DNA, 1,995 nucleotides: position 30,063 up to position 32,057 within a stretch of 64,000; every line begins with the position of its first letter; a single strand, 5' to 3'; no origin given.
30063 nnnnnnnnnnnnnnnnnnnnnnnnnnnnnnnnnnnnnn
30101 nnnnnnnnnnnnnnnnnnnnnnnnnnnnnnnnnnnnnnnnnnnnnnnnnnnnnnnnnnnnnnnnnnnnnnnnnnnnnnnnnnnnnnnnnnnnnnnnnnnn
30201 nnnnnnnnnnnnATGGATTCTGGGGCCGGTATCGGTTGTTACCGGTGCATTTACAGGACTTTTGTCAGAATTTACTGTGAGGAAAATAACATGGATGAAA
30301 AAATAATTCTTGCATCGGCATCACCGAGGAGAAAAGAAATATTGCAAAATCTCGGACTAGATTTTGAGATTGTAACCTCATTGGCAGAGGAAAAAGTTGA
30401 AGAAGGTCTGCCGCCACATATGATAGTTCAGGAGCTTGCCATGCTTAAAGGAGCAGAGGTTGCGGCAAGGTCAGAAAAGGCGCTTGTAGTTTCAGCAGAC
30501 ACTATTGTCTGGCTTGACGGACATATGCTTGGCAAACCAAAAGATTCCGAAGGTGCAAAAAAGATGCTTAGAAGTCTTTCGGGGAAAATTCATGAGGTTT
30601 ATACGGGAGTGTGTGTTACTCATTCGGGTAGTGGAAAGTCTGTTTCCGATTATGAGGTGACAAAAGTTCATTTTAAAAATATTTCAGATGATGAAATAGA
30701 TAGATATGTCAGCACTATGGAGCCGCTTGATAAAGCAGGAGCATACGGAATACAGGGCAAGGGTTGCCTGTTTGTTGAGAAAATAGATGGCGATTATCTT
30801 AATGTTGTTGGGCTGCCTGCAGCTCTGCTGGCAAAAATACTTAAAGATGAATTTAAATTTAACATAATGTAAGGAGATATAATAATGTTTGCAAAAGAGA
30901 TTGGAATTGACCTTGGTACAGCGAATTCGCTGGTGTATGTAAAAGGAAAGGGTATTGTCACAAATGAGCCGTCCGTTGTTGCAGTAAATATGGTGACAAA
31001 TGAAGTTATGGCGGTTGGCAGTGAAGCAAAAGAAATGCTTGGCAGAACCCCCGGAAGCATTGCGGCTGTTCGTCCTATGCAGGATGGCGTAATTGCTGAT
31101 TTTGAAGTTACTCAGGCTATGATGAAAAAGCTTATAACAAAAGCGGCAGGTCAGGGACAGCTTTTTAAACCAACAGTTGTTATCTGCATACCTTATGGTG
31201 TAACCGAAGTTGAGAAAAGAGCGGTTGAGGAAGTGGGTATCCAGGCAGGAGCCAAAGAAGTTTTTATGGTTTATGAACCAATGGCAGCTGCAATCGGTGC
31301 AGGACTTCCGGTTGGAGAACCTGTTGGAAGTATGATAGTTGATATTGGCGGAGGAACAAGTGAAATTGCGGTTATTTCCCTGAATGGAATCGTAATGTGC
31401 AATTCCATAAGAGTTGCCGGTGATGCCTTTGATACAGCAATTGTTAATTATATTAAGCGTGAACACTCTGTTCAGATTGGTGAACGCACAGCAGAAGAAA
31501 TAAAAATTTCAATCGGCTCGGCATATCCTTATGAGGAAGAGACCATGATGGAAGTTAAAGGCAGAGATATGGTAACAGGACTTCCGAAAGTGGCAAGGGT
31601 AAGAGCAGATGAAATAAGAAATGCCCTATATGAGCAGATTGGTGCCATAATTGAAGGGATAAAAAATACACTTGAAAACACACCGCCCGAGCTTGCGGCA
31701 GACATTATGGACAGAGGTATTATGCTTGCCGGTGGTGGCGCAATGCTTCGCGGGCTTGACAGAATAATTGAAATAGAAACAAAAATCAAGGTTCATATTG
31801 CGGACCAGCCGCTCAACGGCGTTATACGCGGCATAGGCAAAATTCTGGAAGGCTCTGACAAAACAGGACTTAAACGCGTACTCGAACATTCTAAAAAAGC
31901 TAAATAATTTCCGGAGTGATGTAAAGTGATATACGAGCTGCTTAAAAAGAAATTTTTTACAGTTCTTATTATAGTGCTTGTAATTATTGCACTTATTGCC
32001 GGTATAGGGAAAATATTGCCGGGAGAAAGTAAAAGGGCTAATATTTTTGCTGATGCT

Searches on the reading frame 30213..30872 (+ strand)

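Call 45: search_protein_families(library=pfam, proteins=[window:30213-30872:+], max_evalue=0.00001)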
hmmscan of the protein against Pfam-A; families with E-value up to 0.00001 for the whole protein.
window:30213-30872:+ (219 aa): 1 family
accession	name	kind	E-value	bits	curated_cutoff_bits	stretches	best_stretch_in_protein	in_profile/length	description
PF02545.19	Maf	-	1.9e-63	214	27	1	30-212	1-186/187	Maf-like protein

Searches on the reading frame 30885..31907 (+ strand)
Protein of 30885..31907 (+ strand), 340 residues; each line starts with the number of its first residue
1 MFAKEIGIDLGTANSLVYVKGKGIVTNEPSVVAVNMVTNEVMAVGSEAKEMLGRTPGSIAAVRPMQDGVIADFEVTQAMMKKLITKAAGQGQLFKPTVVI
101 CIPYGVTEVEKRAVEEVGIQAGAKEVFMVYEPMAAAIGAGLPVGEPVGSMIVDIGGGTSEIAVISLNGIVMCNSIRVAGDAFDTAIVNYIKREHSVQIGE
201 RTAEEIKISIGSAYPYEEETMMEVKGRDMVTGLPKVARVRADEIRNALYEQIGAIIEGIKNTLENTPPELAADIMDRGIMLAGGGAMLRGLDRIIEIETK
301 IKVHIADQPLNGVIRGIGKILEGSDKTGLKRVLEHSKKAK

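Call 45: search_protein_families(library=pfam, proteins=[window:30885-31907:+], max_evalue=0.00001)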
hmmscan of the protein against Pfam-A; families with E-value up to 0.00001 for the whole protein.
window:30885-31907:+ (340 aa): 4 families
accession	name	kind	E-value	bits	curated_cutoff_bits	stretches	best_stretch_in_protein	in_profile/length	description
PF06723.19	MreB_Mbl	-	2.2e-142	474.1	27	1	4-326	2-324/327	MreB/Mbl protein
PF00012.26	HSP70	-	2e-10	40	20.6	1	74-195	112-239/599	Hsp70 protein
PF14450.12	FtsA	-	1.7e-09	38.5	31.8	1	151-308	2-112/127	Cell division protein FtsA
PF00022.25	Actin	-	4.5e-07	29.3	27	0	29-193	31-190/410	Actin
